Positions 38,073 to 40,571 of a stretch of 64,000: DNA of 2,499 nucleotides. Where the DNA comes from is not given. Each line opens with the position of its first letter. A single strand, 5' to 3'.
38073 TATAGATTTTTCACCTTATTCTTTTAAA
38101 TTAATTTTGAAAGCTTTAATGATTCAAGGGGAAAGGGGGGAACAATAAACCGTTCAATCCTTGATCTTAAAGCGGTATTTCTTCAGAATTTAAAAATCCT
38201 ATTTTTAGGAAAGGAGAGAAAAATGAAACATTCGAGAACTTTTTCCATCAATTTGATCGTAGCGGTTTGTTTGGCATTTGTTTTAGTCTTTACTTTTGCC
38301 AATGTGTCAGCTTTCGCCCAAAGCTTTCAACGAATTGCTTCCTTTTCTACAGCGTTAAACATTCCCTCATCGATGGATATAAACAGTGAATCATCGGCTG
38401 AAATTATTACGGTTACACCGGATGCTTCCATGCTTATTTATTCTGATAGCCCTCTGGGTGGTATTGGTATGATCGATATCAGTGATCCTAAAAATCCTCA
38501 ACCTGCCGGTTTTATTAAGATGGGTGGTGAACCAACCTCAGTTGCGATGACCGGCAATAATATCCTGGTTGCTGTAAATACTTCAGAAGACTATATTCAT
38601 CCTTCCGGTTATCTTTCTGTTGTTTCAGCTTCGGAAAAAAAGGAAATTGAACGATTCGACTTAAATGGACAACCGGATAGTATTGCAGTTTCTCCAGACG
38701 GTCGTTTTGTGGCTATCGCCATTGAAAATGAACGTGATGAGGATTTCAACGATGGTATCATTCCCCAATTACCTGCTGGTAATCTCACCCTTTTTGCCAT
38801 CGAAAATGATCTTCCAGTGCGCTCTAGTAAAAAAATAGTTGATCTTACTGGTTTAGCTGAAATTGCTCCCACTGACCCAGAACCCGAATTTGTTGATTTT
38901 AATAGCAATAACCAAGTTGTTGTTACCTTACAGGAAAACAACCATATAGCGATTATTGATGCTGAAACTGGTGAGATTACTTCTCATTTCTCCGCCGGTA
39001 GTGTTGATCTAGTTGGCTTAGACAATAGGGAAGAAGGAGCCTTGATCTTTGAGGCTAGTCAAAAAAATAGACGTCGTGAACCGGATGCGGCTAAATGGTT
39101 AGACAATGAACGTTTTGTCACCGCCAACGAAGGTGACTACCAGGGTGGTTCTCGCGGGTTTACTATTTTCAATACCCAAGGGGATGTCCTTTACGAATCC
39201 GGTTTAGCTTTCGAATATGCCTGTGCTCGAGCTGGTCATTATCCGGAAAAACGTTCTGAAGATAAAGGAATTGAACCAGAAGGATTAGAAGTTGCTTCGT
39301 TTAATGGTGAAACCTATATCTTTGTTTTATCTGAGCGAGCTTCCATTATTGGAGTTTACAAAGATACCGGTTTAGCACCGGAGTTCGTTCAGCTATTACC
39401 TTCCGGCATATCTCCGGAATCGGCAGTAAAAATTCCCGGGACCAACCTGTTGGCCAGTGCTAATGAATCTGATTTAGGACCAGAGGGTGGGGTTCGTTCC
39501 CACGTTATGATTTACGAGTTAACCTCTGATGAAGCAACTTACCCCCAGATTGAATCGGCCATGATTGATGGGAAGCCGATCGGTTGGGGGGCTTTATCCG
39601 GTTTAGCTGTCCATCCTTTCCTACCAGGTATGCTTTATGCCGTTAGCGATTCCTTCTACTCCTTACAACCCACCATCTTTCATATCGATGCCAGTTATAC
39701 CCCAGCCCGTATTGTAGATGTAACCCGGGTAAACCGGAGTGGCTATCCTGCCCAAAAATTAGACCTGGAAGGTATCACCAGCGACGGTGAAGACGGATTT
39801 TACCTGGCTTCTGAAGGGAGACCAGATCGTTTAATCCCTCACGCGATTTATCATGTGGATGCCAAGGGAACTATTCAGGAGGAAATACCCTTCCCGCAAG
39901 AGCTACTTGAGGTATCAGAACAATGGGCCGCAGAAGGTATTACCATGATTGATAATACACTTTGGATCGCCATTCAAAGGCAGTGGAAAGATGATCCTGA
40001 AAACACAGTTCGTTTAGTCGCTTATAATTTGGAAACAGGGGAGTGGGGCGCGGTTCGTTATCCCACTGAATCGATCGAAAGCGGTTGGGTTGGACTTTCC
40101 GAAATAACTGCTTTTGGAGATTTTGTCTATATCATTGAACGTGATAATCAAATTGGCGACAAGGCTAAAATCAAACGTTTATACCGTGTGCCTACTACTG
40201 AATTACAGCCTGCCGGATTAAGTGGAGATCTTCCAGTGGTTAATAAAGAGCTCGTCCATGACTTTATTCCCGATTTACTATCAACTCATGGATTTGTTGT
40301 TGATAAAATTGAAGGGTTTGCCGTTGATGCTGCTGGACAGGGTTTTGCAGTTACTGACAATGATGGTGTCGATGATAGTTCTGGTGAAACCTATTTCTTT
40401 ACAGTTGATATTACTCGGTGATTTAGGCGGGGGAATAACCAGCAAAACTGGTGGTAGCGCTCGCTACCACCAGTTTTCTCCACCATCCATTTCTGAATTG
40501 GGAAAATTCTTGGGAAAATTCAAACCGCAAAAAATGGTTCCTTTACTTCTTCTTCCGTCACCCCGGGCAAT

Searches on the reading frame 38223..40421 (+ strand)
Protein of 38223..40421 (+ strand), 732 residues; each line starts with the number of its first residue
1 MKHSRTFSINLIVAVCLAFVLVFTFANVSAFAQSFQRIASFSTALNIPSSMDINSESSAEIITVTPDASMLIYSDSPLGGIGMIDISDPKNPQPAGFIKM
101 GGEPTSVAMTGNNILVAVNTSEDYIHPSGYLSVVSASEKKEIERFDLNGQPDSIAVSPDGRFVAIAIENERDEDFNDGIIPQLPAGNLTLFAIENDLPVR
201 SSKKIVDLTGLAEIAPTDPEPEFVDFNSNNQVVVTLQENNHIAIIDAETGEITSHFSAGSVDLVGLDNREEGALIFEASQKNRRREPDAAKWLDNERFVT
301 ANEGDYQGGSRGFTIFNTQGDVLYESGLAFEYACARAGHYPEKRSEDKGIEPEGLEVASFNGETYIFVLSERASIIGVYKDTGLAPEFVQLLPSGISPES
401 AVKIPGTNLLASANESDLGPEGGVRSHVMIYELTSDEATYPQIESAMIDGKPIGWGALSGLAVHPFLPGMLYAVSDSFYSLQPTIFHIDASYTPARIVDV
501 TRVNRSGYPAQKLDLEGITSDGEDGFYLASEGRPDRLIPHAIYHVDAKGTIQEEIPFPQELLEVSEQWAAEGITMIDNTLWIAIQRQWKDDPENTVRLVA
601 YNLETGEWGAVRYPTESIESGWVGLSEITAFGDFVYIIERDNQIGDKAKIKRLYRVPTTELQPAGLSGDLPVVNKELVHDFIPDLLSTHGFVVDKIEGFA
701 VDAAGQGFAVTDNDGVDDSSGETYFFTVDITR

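Call 27: search_protein_families(library=pfam, proteins=[window:38223-40421:+], max_evalue=0.00001)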
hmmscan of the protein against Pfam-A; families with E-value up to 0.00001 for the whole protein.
window:38223-40421:+ (732 aa): 2 families
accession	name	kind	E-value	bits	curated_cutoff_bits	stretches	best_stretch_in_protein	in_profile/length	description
PF13449.12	Phytase-like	-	5.4e-55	187.7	27.6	1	454-714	2-283/284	Esterase-like activity of phytase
PF22494.2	choice_anch_I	-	2.1e-11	43.8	32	1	300-390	332-440/489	Choice-of-anchor I domain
